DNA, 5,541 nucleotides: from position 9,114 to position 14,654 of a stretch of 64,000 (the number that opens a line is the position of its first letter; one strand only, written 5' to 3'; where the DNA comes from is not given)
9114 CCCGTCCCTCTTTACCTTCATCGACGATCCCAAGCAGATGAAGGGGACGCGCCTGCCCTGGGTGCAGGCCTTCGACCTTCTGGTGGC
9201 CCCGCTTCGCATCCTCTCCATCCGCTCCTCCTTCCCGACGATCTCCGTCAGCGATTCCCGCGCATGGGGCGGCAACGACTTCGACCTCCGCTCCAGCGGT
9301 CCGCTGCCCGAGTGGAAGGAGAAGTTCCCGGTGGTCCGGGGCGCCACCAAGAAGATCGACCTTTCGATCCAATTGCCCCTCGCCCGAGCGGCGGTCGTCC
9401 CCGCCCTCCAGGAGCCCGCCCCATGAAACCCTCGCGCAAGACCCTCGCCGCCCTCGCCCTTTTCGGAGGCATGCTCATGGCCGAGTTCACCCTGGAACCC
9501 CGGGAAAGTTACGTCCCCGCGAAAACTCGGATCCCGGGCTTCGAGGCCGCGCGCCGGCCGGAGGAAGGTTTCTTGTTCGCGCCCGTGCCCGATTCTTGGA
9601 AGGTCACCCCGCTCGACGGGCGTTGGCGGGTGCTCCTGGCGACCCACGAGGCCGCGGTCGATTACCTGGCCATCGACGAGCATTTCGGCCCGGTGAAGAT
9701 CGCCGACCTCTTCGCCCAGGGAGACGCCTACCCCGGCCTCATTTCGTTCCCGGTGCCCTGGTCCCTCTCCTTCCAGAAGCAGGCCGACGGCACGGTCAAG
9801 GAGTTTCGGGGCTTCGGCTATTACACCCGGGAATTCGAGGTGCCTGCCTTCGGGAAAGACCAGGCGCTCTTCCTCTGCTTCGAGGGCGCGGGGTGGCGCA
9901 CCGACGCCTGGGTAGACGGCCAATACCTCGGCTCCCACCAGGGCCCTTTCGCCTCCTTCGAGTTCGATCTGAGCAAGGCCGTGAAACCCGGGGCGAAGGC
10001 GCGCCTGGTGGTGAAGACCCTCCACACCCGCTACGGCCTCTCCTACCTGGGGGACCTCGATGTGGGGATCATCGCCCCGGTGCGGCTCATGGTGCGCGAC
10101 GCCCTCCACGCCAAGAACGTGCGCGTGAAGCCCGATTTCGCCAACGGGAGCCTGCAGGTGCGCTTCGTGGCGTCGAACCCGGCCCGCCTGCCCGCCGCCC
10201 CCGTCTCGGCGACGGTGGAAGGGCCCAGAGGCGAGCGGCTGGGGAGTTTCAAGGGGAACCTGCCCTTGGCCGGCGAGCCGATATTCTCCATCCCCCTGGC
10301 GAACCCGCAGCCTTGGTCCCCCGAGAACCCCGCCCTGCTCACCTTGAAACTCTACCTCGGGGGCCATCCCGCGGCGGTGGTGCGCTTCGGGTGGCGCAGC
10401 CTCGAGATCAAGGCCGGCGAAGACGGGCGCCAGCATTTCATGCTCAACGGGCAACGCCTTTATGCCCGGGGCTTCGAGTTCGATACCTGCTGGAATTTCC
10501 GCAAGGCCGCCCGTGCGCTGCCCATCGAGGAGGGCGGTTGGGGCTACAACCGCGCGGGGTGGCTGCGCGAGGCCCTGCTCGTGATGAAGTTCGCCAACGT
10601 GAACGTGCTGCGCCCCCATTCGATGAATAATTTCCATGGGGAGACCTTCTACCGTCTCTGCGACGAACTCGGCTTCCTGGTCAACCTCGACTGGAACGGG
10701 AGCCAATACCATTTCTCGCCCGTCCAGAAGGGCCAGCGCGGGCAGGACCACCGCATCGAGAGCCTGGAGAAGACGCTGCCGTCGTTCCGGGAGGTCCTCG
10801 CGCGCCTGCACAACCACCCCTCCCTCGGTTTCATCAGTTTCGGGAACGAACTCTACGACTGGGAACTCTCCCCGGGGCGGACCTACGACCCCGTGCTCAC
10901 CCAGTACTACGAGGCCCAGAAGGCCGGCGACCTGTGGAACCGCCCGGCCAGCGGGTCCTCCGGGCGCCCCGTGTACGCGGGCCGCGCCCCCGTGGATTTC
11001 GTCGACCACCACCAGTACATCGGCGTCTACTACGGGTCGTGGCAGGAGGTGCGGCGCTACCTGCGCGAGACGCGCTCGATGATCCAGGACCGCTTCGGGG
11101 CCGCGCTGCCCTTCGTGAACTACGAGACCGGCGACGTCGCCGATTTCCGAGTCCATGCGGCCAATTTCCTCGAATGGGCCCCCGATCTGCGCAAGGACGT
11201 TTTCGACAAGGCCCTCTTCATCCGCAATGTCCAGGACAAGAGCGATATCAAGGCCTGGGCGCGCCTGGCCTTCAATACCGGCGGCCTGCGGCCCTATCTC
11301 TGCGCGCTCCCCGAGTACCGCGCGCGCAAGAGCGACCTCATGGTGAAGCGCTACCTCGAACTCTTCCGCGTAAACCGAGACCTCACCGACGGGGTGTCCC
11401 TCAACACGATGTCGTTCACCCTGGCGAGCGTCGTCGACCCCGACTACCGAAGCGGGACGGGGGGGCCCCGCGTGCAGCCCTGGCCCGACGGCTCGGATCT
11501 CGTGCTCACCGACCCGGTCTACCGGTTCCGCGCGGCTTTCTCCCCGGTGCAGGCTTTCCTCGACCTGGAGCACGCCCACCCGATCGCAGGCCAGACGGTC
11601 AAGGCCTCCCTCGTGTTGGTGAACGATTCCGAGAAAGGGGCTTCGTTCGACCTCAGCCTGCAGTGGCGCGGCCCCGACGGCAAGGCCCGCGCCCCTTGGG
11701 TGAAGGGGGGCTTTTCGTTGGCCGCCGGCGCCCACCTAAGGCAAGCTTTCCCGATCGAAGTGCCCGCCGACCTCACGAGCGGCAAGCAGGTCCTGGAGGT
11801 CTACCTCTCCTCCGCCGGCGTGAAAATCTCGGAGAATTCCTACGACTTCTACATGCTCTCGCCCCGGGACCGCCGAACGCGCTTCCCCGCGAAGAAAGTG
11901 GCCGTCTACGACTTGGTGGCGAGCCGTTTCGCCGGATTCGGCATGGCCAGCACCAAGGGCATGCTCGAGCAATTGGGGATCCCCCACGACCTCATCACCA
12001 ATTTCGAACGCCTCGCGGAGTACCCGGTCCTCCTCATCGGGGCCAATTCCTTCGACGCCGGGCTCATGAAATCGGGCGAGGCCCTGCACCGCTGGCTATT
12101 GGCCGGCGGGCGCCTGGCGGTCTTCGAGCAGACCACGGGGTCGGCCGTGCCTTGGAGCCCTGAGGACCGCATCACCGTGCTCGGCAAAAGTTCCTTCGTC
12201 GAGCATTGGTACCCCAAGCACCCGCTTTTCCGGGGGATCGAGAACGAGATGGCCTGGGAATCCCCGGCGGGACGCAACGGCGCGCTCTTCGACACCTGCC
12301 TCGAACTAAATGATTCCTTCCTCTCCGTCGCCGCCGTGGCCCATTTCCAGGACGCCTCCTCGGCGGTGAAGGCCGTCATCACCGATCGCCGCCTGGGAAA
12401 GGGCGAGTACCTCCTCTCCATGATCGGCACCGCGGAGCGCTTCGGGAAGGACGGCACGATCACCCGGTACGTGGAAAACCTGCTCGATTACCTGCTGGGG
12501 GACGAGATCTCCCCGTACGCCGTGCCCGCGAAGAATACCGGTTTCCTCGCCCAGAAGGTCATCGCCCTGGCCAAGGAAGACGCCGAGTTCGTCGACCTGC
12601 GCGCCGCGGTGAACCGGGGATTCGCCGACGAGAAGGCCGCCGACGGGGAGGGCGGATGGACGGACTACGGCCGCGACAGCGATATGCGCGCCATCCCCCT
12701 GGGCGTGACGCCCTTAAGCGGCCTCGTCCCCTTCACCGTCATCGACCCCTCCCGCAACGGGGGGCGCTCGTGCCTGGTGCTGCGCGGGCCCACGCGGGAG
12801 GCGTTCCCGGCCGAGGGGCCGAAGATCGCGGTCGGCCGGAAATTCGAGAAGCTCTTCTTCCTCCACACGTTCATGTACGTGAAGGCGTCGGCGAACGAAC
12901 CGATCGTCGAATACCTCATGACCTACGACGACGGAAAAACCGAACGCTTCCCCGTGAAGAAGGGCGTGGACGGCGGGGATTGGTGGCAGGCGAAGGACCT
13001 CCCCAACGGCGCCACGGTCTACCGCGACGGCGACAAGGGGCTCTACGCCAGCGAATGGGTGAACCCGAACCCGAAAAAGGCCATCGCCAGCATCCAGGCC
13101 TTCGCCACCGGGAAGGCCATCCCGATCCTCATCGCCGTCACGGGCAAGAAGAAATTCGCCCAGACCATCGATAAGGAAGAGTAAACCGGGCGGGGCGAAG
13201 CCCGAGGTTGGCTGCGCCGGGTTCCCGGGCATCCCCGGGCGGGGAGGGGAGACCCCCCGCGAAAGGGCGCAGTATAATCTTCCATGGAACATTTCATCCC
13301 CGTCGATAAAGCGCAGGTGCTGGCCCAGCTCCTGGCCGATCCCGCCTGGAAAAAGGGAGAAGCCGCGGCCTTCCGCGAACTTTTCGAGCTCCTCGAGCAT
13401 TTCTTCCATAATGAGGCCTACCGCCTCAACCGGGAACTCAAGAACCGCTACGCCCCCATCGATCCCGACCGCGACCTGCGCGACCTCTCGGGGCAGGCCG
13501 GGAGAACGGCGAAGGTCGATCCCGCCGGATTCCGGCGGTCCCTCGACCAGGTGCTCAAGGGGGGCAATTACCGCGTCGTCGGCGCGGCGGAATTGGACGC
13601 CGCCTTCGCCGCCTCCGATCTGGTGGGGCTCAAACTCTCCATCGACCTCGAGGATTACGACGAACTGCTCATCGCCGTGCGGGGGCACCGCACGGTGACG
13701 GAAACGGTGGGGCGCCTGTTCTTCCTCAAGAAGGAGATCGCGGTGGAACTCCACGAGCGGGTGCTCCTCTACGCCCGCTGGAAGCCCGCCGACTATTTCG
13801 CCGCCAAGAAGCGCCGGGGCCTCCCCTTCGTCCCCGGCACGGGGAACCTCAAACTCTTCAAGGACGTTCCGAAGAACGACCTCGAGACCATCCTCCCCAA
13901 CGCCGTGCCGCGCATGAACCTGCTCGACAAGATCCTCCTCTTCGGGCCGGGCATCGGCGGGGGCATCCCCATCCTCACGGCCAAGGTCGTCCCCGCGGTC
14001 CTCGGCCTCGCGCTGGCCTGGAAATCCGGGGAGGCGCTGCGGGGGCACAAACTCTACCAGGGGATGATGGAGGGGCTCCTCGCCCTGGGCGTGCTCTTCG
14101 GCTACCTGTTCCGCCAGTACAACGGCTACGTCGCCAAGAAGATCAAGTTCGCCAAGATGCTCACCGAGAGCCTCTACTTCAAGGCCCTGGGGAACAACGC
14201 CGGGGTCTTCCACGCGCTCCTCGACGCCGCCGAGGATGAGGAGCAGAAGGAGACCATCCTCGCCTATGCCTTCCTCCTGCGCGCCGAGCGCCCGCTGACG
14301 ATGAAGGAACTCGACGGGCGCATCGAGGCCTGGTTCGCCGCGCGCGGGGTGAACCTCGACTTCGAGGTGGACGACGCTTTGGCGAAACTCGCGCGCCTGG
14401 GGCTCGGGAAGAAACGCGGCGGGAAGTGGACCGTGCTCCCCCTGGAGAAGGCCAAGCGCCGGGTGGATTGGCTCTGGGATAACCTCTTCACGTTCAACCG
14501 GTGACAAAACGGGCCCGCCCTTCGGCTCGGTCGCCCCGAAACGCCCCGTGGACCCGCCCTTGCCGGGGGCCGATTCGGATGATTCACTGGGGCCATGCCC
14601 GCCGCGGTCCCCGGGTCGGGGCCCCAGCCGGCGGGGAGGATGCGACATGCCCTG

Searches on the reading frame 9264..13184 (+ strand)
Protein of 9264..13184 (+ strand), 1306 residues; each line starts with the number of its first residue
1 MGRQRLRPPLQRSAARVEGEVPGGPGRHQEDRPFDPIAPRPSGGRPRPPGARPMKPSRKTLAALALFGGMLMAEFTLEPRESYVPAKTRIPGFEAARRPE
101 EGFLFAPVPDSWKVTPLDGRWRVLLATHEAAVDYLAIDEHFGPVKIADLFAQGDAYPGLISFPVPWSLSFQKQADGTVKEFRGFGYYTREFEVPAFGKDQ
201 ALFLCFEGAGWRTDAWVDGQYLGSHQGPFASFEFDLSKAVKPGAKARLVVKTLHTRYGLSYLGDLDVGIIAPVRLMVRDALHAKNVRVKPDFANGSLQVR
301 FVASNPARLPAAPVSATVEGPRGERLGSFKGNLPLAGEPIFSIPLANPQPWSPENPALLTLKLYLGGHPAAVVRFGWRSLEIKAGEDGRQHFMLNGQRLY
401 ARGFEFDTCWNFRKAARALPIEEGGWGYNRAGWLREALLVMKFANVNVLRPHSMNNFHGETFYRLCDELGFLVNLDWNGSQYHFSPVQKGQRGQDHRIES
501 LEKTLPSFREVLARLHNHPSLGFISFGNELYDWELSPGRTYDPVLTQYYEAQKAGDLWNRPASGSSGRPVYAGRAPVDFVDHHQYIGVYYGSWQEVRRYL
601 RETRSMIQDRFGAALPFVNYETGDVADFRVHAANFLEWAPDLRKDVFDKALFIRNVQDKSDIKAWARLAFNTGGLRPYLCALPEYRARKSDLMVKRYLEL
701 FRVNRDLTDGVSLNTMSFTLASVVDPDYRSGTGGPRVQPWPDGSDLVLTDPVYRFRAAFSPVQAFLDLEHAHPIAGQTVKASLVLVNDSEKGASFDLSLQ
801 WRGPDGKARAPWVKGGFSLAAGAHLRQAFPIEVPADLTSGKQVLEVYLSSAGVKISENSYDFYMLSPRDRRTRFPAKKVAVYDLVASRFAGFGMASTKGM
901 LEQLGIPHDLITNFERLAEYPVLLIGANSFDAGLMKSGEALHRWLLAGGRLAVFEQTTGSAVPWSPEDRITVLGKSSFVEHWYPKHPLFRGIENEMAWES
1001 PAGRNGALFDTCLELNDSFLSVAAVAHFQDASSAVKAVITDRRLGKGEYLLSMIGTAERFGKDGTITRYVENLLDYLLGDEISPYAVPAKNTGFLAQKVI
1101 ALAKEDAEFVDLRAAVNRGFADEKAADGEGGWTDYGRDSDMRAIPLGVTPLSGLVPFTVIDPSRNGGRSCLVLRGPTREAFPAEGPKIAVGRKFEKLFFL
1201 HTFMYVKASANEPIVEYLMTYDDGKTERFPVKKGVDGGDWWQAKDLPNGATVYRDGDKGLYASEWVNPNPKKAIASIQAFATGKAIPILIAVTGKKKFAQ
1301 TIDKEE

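Call 65: search_protein_families(library=pfam, proteins=[window:9264-13184:+], max_evalue=0.00001)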
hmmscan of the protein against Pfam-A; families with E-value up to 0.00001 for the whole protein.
window:9264-13184:+ (1306 aa): 1 family
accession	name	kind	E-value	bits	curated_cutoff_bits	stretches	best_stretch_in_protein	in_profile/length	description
PF02837.24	Glyco_hydro_2_N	-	1.1e-11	45.4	28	1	174-256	56-137/169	Glycosyl hydrolases family 2, sugar binding domain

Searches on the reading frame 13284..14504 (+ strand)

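Call 65: search_protein_families(library=pfam, proteins=[window:13284-14504:+], max_evalue=0.00001)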
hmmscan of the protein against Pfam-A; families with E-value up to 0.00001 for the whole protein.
window:13284-14504:+ (406 aa): 1 family
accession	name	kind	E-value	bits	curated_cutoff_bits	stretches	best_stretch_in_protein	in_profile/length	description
PF12576.13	DUF3754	-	1.6e-24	86.9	27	1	158-307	2-137/137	Protein of unknown function (DUF3754)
